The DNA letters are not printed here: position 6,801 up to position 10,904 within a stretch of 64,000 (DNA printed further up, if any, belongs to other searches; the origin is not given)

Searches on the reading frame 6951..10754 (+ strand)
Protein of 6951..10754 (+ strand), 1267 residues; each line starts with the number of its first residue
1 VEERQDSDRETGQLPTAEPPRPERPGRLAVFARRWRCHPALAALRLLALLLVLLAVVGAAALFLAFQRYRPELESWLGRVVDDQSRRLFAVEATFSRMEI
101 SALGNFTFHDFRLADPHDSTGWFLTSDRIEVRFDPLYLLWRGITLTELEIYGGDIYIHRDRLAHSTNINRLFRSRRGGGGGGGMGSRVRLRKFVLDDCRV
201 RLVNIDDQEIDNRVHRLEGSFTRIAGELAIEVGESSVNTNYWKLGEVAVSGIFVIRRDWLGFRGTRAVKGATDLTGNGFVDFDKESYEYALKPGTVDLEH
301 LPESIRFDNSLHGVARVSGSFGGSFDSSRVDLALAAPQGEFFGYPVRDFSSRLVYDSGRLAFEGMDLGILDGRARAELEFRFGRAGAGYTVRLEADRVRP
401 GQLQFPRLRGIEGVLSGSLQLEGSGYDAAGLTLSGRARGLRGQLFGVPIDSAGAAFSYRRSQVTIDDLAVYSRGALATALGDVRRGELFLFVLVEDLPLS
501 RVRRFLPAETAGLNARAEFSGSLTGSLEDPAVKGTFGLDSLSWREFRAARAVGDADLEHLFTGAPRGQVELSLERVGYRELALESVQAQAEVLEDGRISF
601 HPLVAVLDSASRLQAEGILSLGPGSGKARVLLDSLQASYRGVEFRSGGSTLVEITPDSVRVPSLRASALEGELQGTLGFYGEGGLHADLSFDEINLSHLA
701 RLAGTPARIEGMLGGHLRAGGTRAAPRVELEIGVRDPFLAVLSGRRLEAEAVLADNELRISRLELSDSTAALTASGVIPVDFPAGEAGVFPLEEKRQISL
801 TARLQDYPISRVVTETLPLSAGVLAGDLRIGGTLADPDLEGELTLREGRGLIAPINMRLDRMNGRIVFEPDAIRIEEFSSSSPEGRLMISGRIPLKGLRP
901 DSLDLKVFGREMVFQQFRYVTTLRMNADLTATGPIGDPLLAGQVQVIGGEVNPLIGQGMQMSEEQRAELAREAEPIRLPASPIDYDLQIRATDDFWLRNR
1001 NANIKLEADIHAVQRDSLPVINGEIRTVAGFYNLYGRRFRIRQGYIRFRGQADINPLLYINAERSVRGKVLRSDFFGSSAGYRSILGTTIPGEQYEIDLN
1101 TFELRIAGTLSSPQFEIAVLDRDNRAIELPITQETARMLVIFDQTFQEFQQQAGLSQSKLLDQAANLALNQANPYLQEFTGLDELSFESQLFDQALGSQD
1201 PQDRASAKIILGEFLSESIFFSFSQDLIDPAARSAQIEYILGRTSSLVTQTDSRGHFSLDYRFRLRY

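Call 66: search_protein_families(library=pfam, proteins=[window:6951-10754:+], max_evalue=0.00001)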
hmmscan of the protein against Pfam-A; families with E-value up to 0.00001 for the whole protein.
window:6951-10754:+ (1267 aa): 1 family
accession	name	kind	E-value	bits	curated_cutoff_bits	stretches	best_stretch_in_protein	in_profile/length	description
PF04357.19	TamB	-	2e-36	126.5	22.4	1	882-1264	8-380/381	TamB, inner membrane protein subunit of TAM complex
